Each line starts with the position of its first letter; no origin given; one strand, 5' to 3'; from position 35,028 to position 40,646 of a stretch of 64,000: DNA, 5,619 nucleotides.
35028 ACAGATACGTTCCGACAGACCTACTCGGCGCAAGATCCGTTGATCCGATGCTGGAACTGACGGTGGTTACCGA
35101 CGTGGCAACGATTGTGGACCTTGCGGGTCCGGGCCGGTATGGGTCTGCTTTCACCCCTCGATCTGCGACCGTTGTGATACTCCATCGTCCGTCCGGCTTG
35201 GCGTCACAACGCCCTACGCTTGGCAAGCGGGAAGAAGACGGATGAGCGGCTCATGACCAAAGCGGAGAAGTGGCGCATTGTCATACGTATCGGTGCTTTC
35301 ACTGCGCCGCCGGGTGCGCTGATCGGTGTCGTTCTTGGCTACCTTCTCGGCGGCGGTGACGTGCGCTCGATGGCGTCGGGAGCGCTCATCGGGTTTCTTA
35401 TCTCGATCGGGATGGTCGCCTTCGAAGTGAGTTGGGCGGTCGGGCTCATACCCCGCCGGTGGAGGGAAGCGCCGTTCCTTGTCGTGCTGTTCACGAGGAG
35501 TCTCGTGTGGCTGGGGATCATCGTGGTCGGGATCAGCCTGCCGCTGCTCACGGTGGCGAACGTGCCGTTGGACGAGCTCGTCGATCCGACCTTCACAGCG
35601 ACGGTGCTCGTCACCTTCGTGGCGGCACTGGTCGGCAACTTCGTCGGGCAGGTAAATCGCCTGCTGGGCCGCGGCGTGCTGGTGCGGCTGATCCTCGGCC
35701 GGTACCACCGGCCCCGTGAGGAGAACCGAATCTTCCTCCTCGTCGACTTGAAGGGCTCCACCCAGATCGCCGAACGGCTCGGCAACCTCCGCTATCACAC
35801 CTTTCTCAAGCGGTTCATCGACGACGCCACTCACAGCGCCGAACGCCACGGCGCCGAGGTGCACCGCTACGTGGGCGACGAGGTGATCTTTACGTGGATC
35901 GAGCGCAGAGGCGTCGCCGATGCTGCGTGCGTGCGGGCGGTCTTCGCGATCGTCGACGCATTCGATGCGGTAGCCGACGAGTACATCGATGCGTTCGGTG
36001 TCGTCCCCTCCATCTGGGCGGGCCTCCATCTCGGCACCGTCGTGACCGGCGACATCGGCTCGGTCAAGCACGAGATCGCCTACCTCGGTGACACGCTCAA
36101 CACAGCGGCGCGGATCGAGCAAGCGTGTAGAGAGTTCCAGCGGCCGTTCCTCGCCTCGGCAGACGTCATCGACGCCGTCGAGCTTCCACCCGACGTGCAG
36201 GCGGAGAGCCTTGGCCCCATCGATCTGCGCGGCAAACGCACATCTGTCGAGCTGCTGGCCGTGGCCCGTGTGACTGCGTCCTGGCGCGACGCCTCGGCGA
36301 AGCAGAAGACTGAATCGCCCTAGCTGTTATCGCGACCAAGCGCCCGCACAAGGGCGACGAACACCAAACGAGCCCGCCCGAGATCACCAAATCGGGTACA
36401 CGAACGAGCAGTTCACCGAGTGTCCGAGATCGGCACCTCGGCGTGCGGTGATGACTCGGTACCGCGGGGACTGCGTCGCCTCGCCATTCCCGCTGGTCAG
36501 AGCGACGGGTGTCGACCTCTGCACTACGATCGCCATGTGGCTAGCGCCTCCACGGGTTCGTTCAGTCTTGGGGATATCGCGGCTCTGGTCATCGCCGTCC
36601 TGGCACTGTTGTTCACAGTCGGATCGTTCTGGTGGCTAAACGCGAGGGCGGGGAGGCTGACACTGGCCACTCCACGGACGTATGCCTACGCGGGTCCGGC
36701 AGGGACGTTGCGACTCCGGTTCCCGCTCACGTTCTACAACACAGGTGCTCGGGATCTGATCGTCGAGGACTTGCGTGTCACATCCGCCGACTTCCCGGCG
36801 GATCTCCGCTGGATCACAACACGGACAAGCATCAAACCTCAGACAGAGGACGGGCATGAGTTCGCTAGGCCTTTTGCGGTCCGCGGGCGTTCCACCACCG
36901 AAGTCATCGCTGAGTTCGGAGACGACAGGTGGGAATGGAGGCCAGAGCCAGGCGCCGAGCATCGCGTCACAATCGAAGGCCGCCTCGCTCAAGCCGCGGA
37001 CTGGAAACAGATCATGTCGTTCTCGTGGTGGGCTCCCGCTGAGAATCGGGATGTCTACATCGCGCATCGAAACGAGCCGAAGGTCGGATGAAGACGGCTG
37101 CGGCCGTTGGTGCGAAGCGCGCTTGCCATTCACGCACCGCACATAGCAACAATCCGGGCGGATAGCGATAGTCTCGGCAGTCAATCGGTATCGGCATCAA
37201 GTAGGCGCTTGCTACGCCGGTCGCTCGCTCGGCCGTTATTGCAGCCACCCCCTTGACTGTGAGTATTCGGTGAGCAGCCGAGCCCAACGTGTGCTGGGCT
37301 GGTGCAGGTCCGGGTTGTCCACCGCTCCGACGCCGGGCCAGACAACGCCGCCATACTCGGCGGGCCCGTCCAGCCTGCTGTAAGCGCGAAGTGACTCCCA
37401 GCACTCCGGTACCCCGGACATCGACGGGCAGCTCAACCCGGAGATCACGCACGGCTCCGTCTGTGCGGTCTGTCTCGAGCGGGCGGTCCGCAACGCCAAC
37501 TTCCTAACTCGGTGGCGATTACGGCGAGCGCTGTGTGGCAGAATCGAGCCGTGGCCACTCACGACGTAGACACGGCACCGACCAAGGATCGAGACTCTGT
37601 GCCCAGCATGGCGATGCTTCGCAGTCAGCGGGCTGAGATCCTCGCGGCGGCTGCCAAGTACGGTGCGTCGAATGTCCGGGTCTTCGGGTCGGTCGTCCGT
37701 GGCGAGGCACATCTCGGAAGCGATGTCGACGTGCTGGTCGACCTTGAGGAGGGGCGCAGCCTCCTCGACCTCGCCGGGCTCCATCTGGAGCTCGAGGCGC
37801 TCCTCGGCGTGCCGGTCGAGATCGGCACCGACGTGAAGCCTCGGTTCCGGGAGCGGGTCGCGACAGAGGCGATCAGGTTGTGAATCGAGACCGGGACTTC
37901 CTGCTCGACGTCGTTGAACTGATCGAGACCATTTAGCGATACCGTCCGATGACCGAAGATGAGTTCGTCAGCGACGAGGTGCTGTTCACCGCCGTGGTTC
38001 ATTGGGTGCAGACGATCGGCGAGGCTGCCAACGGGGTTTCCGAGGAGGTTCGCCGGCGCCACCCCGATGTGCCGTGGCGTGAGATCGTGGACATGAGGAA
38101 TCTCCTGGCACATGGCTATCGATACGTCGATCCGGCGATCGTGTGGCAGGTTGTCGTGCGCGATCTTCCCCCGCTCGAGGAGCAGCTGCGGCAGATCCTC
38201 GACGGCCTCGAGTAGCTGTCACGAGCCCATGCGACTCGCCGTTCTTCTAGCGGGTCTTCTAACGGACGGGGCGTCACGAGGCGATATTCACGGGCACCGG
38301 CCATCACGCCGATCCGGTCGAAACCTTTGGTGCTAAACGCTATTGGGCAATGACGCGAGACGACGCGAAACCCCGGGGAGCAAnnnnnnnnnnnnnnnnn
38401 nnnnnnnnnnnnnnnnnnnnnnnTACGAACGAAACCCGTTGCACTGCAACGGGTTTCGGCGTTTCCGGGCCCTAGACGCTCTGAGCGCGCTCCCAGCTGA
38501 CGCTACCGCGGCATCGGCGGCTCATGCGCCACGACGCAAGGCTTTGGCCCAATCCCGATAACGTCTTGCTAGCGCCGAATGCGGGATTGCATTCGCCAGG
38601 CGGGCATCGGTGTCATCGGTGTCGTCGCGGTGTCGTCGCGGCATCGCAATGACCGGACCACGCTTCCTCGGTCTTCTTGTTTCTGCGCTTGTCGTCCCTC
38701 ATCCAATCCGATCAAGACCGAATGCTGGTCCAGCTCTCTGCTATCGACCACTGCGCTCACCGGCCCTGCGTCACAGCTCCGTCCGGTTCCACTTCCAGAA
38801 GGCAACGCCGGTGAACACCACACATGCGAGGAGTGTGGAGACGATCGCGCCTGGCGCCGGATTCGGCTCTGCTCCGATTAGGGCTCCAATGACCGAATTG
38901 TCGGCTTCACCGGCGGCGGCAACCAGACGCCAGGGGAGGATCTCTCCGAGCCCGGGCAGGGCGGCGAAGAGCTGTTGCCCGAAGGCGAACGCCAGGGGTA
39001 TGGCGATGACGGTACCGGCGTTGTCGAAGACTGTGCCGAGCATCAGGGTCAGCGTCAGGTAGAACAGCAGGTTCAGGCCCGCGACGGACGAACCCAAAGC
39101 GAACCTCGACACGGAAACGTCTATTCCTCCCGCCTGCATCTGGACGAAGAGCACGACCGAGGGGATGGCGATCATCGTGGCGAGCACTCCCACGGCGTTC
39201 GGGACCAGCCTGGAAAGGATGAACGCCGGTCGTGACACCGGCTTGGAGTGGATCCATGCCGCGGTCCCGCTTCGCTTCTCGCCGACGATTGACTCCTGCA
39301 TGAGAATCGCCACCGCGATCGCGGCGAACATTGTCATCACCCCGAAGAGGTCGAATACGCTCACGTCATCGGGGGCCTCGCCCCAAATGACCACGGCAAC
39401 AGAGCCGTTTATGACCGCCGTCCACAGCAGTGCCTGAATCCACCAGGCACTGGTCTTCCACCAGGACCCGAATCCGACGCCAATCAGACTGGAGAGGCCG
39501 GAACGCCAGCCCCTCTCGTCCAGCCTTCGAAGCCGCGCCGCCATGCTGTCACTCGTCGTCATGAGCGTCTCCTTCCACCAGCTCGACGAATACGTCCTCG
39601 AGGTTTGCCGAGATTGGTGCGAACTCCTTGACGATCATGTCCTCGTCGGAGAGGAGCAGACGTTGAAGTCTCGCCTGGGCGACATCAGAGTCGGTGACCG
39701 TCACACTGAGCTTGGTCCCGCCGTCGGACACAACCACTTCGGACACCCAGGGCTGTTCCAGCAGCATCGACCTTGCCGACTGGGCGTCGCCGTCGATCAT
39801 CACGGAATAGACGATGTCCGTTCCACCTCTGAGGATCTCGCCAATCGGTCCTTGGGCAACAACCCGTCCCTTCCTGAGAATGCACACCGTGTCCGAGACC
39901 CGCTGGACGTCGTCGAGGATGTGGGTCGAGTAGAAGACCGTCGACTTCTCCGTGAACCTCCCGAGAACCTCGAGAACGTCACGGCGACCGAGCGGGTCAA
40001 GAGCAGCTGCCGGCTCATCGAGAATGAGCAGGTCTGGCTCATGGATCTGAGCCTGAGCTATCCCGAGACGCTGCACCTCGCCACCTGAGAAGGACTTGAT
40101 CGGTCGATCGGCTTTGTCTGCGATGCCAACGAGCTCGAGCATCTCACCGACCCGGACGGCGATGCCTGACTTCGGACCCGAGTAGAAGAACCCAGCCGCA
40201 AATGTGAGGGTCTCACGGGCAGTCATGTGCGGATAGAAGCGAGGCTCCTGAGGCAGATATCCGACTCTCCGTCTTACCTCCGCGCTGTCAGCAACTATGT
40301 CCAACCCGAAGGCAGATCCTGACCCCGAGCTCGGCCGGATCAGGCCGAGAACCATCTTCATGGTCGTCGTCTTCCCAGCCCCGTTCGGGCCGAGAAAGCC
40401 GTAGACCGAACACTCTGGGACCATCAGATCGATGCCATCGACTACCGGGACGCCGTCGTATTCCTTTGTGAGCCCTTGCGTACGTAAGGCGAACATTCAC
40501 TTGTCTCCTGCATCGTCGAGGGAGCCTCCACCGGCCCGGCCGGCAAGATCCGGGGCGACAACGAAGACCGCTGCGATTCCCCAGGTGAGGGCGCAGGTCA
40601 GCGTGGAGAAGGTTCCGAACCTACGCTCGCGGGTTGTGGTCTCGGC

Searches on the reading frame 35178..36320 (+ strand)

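Call 58: search_protein_families(library=pfam, proteins=[window:35178-36320:+], max_evalue=0.00001)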
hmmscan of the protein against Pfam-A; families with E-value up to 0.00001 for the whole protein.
window:35178-36320:+ (381 aa): 1 family
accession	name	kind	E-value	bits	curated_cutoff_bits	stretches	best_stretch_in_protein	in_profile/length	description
PF00211.25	Guanylate_cyc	-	1.6e-06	28.3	21.9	1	187-354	12-174/183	Adenylate and Guanylate cyclase catalytic domain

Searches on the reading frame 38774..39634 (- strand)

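Call 59: search_protein_families(library=pfam, proteins=[window:38774-39634:-], max_evalue=0.00001)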
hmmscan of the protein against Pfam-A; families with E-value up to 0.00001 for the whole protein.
window:38774-39634:- (287 aa): 2 families
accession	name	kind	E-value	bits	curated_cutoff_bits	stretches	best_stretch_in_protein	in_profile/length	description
PF12679.13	ABC2_membrane_2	-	1.5e-08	34.7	27.2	1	80-218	72-193/283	ABC-2 family transporter protein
PF12698.13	ABC2_membrane_3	-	1.5e-06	28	31.6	1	97-218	165-280/347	ABC-2 family transporter protein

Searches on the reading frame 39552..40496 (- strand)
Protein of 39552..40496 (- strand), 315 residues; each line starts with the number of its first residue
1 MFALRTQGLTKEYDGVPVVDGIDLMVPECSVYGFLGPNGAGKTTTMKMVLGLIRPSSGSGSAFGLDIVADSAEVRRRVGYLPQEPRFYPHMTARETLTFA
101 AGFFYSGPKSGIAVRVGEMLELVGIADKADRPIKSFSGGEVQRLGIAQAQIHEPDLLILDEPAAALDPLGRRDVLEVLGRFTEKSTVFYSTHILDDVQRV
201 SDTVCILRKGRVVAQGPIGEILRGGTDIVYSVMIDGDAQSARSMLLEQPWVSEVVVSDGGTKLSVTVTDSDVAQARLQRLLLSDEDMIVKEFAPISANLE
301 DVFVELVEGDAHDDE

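Call 59: search_protein_families(library=pfam, proteins=[window:39552-40496:-], max_evalue=0.00001)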
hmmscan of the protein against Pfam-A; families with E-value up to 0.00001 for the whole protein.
window:39552-40496:- (315 aa): 2 families
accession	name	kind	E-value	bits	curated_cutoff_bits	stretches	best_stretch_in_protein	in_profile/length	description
PF00005.33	ABC_tran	-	2.3e-29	103.2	25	1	20-163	2-136/137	ABC transporter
PF13304.12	AAA_21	-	2.8e-08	34.6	27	0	141-192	243-298/304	AAA domain, putative AbiEii toxin, Type IV TA system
